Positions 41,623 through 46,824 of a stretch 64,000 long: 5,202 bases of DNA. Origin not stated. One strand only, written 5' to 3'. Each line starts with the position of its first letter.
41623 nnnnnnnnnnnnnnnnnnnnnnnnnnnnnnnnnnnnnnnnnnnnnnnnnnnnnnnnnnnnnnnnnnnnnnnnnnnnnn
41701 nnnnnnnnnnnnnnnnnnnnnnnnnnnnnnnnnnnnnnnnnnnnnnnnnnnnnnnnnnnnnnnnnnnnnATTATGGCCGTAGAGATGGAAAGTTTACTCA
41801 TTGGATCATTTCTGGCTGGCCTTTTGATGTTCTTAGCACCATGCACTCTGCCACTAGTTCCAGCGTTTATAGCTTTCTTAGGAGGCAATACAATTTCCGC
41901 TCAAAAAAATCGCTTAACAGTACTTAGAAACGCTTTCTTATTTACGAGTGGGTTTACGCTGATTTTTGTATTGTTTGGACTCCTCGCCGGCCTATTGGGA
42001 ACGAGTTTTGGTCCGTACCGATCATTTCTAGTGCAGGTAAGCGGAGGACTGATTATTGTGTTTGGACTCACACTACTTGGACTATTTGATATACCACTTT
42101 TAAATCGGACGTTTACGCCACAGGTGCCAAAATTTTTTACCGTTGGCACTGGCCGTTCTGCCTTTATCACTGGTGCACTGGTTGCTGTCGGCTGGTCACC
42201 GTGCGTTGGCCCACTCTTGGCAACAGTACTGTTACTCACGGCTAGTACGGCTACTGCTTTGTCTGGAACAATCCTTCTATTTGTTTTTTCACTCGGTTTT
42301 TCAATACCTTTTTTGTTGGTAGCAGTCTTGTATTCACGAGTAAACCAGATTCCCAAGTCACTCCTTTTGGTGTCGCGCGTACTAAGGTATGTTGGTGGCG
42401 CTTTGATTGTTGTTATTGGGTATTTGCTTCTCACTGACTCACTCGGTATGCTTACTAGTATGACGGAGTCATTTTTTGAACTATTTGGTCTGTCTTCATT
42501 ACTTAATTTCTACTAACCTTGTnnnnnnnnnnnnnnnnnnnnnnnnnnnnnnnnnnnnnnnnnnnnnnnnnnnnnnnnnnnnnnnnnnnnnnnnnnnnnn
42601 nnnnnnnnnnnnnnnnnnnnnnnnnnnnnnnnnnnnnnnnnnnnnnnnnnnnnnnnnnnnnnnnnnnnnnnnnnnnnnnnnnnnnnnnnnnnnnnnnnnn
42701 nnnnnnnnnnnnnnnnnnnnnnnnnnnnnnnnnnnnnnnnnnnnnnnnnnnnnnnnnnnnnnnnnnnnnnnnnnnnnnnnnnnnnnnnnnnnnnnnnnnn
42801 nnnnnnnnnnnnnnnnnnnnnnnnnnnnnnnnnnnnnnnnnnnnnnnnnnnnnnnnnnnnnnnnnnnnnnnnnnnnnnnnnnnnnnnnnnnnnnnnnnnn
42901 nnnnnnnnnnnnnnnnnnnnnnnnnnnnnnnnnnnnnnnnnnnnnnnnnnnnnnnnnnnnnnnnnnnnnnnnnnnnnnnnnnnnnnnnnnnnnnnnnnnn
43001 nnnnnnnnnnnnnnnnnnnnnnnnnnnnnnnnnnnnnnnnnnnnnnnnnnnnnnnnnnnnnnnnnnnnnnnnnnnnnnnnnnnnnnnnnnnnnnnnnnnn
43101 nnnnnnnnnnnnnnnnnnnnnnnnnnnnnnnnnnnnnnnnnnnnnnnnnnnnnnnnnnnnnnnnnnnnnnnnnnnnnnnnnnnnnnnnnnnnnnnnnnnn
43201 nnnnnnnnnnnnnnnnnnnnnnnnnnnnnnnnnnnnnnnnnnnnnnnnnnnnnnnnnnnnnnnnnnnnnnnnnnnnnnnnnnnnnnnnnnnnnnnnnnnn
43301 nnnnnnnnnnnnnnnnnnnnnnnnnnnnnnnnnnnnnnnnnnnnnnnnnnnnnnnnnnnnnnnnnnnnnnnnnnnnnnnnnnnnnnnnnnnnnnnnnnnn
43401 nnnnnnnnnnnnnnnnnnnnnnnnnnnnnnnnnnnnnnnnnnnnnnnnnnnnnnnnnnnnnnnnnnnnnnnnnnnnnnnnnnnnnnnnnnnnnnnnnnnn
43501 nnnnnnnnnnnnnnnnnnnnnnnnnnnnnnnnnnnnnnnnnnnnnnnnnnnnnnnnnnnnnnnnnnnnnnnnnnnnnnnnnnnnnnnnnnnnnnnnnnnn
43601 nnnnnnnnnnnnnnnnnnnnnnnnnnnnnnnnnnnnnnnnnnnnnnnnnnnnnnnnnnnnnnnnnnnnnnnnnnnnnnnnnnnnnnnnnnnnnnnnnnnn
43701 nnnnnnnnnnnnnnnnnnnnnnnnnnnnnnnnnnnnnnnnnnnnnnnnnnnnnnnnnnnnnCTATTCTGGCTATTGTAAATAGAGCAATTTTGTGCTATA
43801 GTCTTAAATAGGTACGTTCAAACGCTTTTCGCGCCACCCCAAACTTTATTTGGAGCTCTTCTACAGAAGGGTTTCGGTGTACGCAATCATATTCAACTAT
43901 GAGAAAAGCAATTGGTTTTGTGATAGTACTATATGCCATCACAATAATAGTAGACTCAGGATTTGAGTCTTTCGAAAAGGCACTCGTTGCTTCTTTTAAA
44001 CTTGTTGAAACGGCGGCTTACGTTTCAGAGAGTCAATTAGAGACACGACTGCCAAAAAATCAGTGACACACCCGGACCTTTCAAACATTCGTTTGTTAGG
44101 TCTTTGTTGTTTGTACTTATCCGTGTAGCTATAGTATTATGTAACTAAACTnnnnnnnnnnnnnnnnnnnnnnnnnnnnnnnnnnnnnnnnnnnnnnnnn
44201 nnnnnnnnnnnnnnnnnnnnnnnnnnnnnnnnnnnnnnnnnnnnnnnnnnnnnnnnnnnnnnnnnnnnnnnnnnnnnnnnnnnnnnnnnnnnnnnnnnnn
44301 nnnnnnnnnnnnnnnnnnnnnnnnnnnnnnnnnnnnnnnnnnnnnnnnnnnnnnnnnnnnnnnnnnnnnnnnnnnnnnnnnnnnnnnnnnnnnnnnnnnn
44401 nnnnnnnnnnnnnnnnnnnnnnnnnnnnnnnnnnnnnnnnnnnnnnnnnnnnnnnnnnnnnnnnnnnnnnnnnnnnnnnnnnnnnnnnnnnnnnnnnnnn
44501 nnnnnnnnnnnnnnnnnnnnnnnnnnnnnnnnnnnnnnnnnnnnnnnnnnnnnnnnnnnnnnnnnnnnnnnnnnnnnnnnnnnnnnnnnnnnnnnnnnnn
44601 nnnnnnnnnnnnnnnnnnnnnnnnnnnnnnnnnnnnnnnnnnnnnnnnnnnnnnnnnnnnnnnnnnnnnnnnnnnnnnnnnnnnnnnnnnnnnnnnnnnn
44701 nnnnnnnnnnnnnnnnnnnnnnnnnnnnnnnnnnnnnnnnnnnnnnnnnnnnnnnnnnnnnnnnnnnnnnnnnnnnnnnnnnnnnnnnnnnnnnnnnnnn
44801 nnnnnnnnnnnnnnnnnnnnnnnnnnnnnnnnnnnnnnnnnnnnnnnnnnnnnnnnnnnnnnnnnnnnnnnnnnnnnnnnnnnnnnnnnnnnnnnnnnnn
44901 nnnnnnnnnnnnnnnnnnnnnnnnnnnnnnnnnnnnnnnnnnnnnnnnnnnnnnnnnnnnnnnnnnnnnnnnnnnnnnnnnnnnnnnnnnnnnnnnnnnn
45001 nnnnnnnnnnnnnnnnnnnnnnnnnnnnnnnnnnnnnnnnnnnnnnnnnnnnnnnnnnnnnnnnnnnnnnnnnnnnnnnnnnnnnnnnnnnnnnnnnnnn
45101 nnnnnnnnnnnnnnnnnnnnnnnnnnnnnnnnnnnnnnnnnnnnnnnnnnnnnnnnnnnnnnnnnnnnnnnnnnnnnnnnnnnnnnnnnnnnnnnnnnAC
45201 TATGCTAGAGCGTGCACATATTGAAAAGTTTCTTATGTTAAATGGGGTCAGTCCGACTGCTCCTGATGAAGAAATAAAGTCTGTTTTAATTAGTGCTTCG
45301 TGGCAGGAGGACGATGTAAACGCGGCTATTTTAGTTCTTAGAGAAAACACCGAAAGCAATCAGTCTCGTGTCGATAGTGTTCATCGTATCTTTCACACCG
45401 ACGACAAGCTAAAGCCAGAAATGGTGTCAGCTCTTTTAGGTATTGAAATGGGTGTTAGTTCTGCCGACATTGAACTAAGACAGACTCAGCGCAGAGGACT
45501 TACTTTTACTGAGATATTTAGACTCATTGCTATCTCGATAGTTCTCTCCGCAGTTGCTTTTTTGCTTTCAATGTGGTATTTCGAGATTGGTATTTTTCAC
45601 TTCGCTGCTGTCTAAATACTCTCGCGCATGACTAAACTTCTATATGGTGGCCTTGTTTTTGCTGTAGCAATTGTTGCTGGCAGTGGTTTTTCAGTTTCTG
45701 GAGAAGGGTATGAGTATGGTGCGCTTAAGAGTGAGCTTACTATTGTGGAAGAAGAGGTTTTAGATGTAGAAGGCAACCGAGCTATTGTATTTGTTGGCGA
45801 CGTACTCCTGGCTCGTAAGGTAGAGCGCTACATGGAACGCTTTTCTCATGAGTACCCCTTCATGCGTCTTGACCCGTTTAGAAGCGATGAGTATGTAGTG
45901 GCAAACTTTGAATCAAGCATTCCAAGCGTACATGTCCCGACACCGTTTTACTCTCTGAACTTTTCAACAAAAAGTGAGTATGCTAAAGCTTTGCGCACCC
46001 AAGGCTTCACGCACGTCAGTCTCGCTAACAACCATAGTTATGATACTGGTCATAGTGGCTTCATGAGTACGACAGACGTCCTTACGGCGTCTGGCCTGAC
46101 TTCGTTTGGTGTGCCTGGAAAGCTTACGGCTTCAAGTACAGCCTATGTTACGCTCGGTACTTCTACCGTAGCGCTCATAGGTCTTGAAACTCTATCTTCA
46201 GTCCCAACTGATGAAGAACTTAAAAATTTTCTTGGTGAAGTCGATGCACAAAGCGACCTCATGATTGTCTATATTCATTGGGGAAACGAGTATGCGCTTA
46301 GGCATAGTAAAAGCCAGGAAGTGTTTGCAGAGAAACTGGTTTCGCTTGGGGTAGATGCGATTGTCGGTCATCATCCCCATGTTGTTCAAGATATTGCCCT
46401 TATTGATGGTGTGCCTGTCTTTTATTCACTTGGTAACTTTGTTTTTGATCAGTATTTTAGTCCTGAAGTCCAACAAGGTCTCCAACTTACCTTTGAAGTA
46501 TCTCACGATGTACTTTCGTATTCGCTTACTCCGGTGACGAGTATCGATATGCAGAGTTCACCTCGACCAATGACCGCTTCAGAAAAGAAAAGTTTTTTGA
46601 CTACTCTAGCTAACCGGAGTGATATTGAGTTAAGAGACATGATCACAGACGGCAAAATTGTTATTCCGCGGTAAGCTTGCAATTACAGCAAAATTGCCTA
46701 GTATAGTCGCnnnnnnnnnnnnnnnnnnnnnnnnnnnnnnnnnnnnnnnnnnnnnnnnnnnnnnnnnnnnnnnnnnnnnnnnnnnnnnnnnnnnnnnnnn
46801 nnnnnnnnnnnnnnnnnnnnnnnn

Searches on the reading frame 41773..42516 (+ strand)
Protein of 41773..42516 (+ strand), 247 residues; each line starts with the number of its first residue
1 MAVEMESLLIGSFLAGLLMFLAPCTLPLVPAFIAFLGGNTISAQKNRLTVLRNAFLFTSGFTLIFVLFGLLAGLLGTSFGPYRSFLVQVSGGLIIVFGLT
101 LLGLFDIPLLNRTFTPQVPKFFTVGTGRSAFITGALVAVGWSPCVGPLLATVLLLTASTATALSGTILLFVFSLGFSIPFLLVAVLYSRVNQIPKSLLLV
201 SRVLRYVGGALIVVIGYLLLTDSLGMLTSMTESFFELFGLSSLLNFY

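Call 53: search_protein_families(library=pfam, proteins=[window:41773-42516:+], max_evalue=0.00001)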
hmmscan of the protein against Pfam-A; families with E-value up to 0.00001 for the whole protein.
window:41773-42516:+ (247 aa): 2 families
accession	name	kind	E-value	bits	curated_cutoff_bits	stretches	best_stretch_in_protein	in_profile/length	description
PF02683.22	DsbD_TM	-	6.4e-21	75.1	27.1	1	9-213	5-209/219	Cytochrome C biogenesis protein transmembrane domain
PF13386.12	DsbD_2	-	8.9e-11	42.5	24.9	1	13-217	3-198/199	Cytochrome C biogenesis protein transmembrane region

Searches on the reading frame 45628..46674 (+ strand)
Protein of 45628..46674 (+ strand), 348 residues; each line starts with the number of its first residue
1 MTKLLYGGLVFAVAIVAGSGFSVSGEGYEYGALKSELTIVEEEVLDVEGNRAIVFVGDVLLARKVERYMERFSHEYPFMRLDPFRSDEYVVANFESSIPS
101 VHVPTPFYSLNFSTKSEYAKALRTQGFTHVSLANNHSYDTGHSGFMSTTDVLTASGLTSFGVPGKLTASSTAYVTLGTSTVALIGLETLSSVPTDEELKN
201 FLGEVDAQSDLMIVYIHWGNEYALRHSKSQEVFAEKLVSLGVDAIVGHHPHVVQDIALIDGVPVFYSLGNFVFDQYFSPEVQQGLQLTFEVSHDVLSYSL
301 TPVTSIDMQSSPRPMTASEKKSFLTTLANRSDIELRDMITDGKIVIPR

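Call 31: search_protein_families(library=pfam, proteins=[window:45628-46674:+], max_evalue=0.001)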
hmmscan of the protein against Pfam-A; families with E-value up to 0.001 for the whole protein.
window:45628-46674:+ (348 aa): 1 family
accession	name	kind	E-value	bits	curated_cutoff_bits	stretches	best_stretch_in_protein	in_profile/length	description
PF09587.15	PGA_cap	-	1.1e-52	179.5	27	1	53-275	2-255/255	Bacterial capsule synthesis protein PGA_cap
